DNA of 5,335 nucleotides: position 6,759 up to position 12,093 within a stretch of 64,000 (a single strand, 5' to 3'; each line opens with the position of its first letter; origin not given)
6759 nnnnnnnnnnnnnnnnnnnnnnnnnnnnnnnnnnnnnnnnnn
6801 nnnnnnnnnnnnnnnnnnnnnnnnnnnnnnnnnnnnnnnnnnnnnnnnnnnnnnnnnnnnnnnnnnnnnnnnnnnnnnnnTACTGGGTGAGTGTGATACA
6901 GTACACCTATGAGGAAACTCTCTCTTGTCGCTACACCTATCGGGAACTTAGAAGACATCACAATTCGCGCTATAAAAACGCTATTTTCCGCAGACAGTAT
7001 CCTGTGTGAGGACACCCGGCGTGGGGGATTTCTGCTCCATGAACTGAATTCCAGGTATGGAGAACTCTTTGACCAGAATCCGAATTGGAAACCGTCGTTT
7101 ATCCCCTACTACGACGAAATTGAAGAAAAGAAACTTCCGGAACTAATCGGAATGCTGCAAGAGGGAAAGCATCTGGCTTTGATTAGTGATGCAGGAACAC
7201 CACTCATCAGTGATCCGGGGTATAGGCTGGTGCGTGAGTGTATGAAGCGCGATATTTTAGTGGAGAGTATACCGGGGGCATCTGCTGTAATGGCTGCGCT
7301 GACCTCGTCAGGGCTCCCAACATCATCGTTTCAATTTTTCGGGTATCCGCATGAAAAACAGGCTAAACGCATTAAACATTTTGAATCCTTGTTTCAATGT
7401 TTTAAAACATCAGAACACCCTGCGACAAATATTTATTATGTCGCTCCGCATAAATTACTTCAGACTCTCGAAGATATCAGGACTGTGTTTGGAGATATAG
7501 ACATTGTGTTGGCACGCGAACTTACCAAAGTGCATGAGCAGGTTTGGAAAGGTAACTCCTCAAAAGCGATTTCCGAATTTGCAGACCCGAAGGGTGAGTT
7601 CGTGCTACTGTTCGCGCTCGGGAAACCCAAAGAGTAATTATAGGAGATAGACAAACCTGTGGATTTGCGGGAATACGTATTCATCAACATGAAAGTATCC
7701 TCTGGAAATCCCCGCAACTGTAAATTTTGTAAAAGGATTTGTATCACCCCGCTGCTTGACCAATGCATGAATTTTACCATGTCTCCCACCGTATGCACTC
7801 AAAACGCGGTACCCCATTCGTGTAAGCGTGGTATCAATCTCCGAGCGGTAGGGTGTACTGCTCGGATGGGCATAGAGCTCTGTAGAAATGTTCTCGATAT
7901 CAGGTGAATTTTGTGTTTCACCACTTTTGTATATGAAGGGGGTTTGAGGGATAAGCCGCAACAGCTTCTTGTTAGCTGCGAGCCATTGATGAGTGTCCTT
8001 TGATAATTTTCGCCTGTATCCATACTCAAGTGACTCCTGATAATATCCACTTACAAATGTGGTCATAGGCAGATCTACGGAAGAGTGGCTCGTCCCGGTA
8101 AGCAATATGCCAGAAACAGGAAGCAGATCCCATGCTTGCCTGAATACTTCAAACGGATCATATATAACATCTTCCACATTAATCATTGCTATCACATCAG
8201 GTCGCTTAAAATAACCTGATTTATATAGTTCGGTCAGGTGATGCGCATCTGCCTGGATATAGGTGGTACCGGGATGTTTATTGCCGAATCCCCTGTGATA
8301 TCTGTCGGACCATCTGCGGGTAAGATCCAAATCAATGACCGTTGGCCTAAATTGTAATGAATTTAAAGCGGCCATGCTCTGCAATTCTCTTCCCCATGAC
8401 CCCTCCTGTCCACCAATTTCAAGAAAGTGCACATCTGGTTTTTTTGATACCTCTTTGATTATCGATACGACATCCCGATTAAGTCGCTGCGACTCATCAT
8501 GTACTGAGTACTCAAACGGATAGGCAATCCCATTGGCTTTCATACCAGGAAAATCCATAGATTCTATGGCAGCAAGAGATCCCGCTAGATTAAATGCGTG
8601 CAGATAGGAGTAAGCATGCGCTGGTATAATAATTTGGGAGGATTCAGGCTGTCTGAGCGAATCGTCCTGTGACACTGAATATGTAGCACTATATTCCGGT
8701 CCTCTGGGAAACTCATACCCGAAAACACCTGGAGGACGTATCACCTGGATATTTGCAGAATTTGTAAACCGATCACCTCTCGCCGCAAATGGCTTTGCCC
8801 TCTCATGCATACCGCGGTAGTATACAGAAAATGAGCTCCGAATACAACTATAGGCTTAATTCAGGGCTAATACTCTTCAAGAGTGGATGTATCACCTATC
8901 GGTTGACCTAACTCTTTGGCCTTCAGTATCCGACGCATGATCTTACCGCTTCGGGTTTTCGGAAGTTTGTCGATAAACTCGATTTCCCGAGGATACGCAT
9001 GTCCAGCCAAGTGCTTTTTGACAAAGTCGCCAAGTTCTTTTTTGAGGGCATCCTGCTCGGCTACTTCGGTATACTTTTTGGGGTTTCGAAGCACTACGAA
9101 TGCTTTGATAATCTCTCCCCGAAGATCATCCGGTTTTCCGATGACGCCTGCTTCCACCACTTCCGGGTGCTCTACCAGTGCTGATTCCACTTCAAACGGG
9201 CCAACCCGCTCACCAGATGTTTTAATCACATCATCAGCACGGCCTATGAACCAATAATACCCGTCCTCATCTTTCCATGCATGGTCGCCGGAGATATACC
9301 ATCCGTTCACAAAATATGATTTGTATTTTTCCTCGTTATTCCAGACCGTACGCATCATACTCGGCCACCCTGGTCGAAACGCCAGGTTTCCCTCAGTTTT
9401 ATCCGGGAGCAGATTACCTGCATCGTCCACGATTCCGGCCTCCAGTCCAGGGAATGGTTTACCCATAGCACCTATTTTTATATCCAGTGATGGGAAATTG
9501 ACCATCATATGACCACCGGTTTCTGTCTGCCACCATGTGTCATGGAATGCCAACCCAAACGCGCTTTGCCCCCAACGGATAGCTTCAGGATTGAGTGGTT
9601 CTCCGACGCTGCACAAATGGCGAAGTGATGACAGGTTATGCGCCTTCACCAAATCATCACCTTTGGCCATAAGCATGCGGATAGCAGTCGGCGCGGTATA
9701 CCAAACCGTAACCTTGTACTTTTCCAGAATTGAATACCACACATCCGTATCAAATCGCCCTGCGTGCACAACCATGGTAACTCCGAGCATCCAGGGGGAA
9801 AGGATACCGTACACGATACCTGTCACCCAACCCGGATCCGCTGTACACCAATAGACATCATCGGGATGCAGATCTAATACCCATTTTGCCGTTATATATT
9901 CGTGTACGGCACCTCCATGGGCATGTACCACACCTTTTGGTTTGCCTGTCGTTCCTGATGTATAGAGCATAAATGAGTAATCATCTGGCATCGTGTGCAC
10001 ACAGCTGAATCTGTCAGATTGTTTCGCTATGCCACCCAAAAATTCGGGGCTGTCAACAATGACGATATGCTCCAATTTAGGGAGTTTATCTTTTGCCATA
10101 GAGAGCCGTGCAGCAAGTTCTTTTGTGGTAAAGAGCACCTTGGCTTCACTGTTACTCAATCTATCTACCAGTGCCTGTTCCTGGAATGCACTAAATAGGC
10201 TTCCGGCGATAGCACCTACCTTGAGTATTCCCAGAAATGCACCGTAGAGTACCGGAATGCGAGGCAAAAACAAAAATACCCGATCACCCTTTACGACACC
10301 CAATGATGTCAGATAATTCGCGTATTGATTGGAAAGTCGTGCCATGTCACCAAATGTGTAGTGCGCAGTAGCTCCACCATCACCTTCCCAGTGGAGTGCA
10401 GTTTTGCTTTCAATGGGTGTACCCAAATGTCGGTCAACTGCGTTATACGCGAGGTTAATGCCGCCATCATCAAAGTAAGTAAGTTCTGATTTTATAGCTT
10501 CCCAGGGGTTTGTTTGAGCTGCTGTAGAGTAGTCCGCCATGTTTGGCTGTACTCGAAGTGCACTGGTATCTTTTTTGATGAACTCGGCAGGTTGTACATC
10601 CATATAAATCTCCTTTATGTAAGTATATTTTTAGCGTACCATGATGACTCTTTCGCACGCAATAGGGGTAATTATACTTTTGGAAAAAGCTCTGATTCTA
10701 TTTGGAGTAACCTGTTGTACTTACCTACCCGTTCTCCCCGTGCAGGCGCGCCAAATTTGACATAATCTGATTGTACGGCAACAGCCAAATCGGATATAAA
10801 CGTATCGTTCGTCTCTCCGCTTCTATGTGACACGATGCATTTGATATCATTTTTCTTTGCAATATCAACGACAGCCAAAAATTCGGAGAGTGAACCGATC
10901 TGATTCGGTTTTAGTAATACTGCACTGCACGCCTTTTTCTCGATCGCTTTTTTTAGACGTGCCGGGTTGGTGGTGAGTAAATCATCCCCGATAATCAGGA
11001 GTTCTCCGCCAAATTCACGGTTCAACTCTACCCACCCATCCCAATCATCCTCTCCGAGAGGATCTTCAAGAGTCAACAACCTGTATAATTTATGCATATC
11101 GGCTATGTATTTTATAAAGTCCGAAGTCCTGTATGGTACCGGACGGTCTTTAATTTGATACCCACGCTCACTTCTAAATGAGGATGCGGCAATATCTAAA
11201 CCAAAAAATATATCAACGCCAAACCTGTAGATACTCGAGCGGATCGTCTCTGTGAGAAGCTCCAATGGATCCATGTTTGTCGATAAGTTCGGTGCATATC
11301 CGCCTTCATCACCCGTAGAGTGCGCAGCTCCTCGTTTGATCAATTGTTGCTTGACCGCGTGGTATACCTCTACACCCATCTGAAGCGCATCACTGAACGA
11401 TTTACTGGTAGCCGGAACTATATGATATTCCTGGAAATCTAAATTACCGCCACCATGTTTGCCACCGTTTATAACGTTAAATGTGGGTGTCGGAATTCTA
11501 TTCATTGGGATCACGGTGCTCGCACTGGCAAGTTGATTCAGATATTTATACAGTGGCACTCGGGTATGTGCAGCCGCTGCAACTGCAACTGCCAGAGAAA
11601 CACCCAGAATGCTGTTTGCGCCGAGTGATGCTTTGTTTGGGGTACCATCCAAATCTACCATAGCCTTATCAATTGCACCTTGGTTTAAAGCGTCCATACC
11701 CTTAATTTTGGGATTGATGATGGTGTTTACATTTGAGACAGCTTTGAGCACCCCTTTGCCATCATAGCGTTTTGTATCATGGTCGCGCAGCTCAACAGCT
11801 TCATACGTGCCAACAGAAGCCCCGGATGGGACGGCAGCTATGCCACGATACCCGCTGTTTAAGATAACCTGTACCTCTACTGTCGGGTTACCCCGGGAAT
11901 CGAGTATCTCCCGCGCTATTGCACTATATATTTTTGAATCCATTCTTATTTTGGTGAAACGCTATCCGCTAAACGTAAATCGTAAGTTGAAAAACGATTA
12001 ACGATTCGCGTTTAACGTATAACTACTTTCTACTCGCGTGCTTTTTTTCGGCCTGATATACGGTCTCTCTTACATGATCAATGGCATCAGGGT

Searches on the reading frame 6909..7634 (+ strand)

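Call 35: search_protein_families(library=pfam, proteins=[window:6909-7634:+], max_evalue=0.00001)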
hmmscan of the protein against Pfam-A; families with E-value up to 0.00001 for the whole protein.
window:6909-7634:+ (242 aa): 1 family
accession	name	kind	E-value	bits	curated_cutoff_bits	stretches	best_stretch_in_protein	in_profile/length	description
PF00590.25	TP_methylase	-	2.8e-23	83.4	27.8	1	3-218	1-209/212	Tetrapyrrole (Corrin/Porphyrin) Methylases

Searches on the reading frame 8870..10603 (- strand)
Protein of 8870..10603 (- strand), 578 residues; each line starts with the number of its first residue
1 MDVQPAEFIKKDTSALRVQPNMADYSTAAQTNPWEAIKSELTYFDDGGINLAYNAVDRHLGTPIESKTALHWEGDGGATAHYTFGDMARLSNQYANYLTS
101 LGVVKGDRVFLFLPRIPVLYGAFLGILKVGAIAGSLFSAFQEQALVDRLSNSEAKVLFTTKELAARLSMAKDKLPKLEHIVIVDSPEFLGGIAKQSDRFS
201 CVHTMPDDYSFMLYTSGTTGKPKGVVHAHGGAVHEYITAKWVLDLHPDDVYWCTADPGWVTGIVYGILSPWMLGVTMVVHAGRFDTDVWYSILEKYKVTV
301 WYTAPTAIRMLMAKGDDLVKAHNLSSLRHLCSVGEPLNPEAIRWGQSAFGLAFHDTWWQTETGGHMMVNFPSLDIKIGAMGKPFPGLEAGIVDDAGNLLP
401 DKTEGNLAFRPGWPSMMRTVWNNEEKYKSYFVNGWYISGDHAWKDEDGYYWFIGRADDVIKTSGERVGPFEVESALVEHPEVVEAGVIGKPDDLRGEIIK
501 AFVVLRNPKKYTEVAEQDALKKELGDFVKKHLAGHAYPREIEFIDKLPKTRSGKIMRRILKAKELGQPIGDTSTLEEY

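Call 35: search_protein_families(library=pfam, proteins=[window:8870-10603:-], max_evalue=0.00001)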
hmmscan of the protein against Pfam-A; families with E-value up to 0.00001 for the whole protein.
window:8870-10603:- (578 aa): 2 families
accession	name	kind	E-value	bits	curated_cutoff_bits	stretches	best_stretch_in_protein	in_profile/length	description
PF00501.34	AMP-binding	-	6.9e-81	272.4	29.9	1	66-418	10-381/384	AMP-binding enzyme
PF13193.12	AMP-binding_C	-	6.1e-26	91.6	24.5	1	471-554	1-76/76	AMP-binding enzyme C-terminal domain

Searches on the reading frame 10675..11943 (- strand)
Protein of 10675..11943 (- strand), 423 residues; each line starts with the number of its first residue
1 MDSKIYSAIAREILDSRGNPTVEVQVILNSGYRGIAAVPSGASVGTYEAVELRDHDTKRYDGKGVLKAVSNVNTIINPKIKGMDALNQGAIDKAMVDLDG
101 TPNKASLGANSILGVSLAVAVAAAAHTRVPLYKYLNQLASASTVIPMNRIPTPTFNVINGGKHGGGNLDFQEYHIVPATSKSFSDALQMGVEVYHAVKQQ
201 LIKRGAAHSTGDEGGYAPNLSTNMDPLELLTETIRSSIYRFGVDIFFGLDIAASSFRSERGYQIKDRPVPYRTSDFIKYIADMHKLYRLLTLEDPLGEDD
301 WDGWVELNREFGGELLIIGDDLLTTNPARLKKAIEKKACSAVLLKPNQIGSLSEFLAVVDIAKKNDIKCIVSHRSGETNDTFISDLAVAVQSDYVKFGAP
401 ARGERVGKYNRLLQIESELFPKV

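Call 35: search_protein_families(library=pfam, proteins=[window:10675-11943:-], max_evalue=0.00001)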
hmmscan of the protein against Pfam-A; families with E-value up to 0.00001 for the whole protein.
window:10675-11943:- (423 aa): 3 families
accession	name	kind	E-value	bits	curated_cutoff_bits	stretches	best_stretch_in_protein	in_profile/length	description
PF00113.28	Enolase_C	-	6.8e-85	285.4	21.5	1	150-419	4-281/296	Enolase, C-terminal TIM barrel domain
PF03952.21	Enolase_N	-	1.2e-56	190.9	35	1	7-135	3-131/131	Enolase, N-terminal domain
PF13378.12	MR_MLE_C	-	5.7e-09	36.4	29.4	1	275-373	59-154/219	Enolase C-terminal domain-like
